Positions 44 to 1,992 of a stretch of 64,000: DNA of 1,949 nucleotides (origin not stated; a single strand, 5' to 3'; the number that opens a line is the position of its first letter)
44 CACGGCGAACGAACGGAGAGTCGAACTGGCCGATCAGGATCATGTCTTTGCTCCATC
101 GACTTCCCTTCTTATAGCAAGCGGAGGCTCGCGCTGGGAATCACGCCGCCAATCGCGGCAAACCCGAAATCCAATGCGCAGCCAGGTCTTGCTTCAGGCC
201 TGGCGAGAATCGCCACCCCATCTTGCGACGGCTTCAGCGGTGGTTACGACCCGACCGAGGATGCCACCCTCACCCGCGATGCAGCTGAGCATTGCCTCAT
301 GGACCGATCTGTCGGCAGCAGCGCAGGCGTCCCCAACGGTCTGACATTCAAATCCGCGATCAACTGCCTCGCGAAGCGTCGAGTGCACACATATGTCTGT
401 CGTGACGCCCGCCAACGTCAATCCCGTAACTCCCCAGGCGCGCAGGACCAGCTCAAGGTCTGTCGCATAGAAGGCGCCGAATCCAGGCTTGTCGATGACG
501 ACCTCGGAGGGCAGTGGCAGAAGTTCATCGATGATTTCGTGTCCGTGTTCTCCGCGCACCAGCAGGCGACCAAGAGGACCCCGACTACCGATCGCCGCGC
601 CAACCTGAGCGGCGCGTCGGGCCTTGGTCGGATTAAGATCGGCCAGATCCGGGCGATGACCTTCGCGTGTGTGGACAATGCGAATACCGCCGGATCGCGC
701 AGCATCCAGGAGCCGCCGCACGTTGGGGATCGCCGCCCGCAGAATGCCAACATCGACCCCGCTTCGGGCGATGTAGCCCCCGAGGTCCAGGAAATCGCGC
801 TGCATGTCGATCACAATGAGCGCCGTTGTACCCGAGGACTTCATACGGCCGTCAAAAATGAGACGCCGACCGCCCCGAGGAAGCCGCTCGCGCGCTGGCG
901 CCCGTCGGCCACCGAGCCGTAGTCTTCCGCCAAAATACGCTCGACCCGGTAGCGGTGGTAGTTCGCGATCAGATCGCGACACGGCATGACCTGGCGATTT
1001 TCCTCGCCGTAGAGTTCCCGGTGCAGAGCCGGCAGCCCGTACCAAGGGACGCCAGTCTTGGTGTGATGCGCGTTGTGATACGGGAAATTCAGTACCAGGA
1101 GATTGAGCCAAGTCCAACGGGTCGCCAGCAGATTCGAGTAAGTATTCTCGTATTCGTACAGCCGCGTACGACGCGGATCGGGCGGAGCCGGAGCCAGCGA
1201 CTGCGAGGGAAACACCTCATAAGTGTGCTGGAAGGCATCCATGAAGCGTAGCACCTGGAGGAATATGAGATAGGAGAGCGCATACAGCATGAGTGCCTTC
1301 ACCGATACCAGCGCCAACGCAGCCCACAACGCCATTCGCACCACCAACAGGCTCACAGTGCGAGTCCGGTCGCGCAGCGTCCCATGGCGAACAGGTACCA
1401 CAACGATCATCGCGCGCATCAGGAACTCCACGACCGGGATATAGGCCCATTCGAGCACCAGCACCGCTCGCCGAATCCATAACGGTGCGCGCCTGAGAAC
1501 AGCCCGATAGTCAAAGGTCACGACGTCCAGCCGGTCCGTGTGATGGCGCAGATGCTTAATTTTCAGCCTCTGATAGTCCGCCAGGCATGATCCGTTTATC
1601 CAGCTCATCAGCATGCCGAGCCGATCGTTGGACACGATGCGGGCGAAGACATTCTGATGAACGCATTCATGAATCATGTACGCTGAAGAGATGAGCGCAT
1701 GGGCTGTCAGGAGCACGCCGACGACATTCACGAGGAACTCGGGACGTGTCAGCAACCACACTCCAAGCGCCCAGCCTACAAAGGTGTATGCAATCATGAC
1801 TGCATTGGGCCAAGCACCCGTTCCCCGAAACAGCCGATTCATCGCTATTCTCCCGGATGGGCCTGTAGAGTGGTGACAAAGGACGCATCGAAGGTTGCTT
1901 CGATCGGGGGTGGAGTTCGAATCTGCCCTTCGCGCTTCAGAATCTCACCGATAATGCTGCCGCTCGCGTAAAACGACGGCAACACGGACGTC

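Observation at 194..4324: Four operon-embedded genes with no role in the described guanidine pathway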

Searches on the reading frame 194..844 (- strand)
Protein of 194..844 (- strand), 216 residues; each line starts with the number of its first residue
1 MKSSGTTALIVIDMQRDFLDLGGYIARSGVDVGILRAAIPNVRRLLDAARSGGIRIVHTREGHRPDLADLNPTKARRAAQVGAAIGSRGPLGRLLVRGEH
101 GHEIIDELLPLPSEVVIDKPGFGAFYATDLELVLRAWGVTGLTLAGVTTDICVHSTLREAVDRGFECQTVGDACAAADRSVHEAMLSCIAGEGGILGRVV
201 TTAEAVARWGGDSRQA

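Call 5: search_protein_families(library=pfam, proteins=[window:194-844:-], max_evalue=0.01)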
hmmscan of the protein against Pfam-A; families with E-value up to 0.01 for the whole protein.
window:194-844:- (216 aa): 1 family
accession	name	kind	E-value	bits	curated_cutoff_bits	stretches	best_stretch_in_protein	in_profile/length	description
PF00857.26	Isochorismatase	-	2.7e-43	148.5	27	1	7-194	1-168/175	Isochorismatase domain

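Call 6: search_protein_families(library=ncbifam, proteins=[window:194-844:-], max_evalue=0.01)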
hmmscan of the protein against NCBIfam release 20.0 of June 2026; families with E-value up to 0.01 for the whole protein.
window:194-844:- (216 aa): 5 families
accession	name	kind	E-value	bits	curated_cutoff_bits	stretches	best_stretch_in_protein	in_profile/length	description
NF050097.1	BiurAmidohydBiuH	equivalog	2.1e-77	259.5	370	1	5-206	17-218/221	biuret amidohydrolase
TIGR03614.1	RutB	equivalog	1.3e-31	110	377.95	1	5-191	14-204/226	pyrimidine utilization protein B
NF008517.0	PRK11440.1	equivalog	6.7e-20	71.8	195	1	5-191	7-173/188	hydrolase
NF008623.0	PRK11609.1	equivalog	2.1e-08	34.2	174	1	127-180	131-184/213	bifunctional nicotinamidase/pyrazinamidase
NF041461.1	C_hydro_YcaC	equivalog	3.8e-06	26.5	310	1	111-196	73-159/201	isochorismate family cysteine hydrolase YcaC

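Call 8: search_solved_structures(query=window:194-844:-, max_evalue=1e-10, show_alignments=2)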
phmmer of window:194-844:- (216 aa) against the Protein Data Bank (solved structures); distinct sequences matched with E-value up to 1e-10: 21.
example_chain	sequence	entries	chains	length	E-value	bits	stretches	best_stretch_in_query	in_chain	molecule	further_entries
6xjm_A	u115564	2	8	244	5e-65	222.1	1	6-208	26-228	Biuret hydrolase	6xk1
6azo_A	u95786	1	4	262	5.8e-62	212.1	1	6-206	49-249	Putative amidase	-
5bk6_A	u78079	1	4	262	4.2e-61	209.3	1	6-206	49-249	Putative amidase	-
6azs_A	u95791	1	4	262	4.3e-61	209.3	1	6-206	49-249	Putative amidase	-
6azn_A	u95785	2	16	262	1.5e-60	207.5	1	6-206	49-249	Putative amidase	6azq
6xix_A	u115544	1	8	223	1.7e-55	191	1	6-200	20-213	Cysteine hydrolase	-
6xj4_A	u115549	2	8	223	4.2e-54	186.4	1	6-200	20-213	Cysteine hydrolase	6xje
8bkd_A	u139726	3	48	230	9.5e-25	90.5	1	7-165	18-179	Ureidoacrylate amidohydrolase RutB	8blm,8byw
8bln_A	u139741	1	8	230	4.8e-24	88.2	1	7-165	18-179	Ureidoacrylate amidohydrolase RutB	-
8bll_A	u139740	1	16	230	2.4e-23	85.9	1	7-165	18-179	Ureidoacrylate amidohydrolase RutB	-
3kl2_A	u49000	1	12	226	2e-20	76.4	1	6-187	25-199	Putative isochorismatase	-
3eef_A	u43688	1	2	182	2.8e-17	66.1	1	92-176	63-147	N-carbamoylsarcosine amidase related protein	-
3irv_A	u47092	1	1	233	5.1e-16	62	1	7-179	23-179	CYSTEINE HYDROLASE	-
3hb7_A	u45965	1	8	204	2.7e-15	59.6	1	96-212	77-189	Isochorismatase hydrolase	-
3hu5_A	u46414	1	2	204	7.8e-15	58.2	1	5-193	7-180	Isochorismatase family protein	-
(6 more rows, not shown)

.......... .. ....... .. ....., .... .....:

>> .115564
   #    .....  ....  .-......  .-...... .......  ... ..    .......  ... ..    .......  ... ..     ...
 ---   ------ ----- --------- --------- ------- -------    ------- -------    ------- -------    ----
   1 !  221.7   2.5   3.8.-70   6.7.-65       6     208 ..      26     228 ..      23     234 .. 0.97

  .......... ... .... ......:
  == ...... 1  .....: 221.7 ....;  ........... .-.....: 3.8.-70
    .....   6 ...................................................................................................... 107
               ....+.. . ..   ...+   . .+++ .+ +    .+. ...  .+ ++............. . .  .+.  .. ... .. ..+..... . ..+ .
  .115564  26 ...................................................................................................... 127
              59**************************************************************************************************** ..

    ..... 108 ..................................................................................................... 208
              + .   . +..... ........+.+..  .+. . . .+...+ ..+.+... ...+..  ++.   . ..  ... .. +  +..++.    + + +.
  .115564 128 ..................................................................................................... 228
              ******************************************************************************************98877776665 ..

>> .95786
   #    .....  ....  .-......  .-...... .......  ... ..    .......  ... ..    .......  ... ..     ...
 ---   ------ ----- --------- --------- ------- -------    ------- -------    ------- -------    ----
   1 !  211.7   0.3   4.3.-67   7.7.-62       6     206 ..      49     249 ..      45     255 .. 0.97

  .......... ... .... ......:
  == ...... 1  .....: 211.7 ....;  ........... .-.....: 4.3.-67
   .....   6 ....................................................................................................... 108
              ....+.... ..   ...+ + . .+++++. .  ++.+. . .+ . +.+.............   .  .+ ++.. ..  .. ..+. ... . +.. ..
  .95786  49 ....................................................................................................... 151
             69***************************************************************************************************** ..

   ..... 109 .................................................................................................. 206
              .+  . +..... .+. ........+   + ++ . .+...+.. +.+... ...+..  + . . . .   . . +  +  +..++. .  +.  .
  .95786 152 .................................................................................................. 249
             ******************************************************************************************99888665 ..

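Call 35: search_dna_similar(query=window:194-844:-, collection=plasmids, mode=protein, max_rows=40, max_evalue=1e-20)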
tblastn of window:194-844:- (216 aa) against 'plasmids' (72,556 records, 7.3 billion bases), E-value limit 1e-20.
Records with a match: 294; places in all: 460; records where one place covers at least 80% of the query: 293.
Best place of each record, by identity: 60-80% 3; <60% 291.
By first word of the organism name: Rhizobium 133; Escherichia 78; Klebsiella 15; Pantoea 14; Enterobacter 7; Pseudomonas 5; Sulfitobacter 5; Citrobacter 4; Shinella 4; Duffyella 3; and 23 more.
By predicted mobility (MOB-suite, as given by PLSDB): non-mobilizable 138; conjugative 137; mobilizable 19.
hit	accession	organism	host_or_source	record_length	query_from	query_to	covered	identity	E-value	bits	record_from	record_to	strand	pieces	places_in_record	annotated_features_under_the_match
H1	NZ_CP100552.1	Pseudomonas sp. KHPS1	cell culture,wastewater treatment plant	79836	2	209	96%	62.5%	5e-76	255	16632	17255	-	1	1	isochorismatase family cysteine hydrolase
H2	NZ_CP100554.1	Pseudomonas hydrolytica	cell culture,wastewater treatment plant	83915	2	209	96%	62.5%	5e-76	255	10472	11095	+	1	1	isochorismatase family cysteine hydrolase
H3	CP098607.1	Pseudomonas mendocina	-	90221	2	209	96%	62.5%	5e-76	255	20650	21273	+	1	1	cysteine hydrolase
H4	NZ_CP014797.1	Salipiger profundus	single cell,environmental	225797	6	216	98%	57.0%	9e-64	220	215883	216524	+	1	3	isochorismatase family cysteine hydrolase | cupin domain-containing protein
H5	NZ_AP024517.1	Nitrosospira sp. NRS527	Oryza sativa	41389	3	216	99%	55.3%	2e-66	228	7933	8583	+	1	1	cysteine hydrolase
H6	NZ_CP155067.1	Pantoea sp. BRR-3P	single cell,Elaeagnus umbellata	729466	7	207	93%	56.2%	5e-60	209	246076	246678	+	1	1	isochorismatase family cysteine hydrolase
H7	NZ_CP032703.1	Pantoea soli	single isolate,soil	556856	3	207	95%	55.1%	3e-60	210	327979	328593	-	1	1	isochorismatase family cysteine hydrolase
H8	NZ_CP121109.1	Pantoea sp. X85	metagenomic assembly,rabbit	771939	3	207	95%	55.1%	3e-59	207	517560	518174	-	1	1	isochorismatase family cysteine hydrolase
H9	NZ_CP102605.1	Pantoea sp. SOD02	cell culture,urban freshwater stream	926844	3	207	95%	55.1%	3e-59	207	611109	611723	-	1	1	isochorismatase family cysteine hydrolase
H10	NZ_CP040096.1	Pantoea sp. SO10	whole organism,soil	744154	3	207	95%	55.1%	1e-58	205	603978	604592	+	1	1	isochorismatase family cysteine hydrolase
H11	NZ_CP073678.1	Cupriavidus sp. KK10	Isolate,A bacterial consortium from ...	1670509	6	210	95%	54.8%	3e-58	204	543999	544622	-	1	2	none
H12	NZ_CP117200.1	Pantoea sp. SS70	Solanum tuberosum L.,cell culture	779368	3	207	95%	54.6%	7e-59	206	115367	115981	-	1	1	isochorismatase family cysteine hydrolase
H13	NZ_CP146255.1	Pantoea dispersa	Nicotiana tabacum L.,Cell ...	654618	3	207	95%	54.6%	2e-58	205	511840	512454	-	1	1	isochorismatase family cysteine hydrolase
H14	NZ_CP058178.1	Enterobacter hormaechei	culture,Freshwater sample from ...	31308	3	212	97%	53.3%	2e-58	205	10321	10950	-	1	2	isochorismatase family cysteine hydrolase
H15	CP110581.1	Klebsiella pneumoniae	Homo sapiens,urine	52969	3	212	97%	53.3%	2e-58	205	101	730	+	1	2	cysteine hydrolase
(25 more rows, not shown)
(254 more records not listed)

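Call 36: get_annotated_region(hit=H3, flank=6000)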
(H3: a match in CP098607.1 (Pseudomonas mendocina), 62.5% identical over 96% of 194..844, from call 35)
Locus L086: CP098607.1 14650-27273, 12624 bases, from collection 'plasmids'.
description: Pseudomonas mendocina strain MET-2 plasmid pMET-2, complete sequence
organism: Pseudomonas mendocina (NCBI taxid 300)
taxonomy: Bacteria; Pseudomonadota; Gammaproteobacteria; Pseudomonadales; Pseudomonadaceae; Pseudomonas; Pseudomonas mendocina
host: -; source: -; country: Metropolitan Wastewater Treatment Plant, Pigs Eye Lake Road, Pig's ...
typing (MOB-suite, as given by PLSDB): non-mobilizable
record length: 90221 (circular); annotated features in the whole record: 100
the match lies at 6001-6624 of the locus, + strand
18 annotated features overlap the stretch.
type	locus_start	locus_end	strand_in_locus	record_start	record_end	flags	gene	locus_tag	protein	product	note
CDS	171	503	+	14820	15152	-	-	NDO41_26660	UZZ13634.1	hypothetical protein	-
CDS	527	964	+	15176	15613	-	-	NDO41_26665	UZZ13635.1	hypothetical protein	-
CDS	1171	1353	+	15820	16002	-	-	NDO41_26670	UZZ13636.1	hypothetical protein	-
CDS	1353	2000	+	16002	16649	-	-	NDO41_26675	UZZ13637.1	recombinase family protein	-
CDS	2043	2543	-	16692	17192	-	-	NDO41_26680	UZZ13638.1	hypothetical protein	-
CDS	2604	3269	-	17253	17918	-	-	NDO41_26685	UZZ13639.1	hypothetical protein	-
CDS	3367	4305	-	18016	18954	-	-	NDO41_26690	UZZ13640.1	LysR family transcriptional regulator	-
CDS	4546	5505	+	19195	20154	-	-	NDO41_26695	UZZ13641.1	aliphatic sulfonate ABC transporter substrate-binding protein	-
CDS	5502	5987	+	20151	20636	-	-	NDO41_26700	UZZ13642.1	nucleoside deaminase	-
CDS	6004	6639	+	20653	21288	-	-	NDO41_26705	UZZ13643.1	cysteine hydrolase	-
CDS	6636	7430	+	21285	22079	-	-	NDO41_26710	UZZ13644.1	ABC transporter permease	-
CDS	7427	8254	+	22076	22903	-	-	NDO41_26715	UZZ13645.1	ABC transporter ATP-binding protein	-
CDS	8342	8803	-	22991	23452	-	-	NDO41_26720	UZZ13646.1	hypothetical protein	-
CDS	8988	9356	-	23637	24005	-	-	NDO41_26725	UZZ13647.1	hypothetical protein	-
CDS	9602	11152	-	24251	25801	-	-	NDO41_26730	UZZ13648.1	IS66 family transposase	-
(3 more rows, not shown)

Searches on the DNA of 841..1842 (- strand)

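Call 40: search_rna_families(sources=[L065, L084, L060, L039, L063, L012, L085, L071, L062], threshold=gathering)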
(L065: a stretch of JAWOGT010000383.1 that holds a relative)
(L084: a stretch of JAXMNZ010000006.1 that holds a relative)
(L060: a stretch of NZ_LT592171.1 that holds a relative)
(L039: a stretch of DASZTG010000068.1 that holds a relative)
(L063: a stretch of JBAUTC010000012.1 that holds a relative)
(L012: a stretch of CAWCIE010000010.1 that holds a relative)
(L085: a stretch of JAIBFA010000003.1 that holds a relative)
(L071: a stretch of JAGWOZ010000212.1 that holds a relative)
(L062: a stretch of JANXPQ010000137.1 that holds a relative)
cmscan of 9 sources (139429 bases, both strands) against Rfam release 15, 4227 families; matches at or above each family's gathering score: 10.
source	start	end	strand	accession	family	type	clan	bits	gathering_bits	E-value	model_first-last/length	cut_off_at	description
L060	6244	6360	-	RF01497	ALIL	Cis-reg;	-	113.2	50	2.9e-28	1-117/117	no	ALIL pseudoknot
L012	6145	6245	+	RF00442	Guanidine-I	Cis-reg; riboswitch;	-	91.7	63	6.6e-15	1-107/107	no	Guanidine-I riboswitch aptamer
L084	8687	8788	+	RF00442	Guanidine-I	Cis-reg; riboswitch;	-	87.2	63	6.7e-14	1-107/107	no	Guanidine-I riboswitch aptamer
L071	1041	1141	+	RF00442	Guanidine-I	Cis-reg; riboswitch;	-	86.9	63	7.8e-14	1-107/107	no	Guanidine-I riboswitch aptamer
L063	1125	1225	+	RF00442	Guanidine-I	Cis-reg; riboswitch;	-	86.7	63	8.5e-14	1-107/107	no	Guanidine-I riboswitch aptamer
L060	8738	8838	+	RF00442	Guanidine-I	Cis-reg; riboswitch;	-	86.5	63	9.8e-14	1-107/107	no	Guanidine-I riboswitch aptamer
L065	1616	1719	+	RF00442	Guanidine-I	Cis-reg; riboswitch;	-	82.1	63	9.3e-13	1-107/107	no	Guanidine-I riboswitch aptamer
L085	8806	8907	+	RF00442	Guanidine-I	Cis-reg; riboswitch;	-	82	63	9.6e-13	1-107/107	no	Guanidine-I riboswitch aptamer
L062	2321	2418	+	RF00442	Guanidine-I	Cis-reg; riboswitch;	-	80.3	63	2.3e-12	1-107/107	no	Guanidine-I riboswitch aptamer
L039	8798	8895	+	RF00442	Guanidine-I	Cis-reg; riboswitch;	-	78.7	63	5.3e-12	1-107/107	no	Guanidine-I riboswitch aptamer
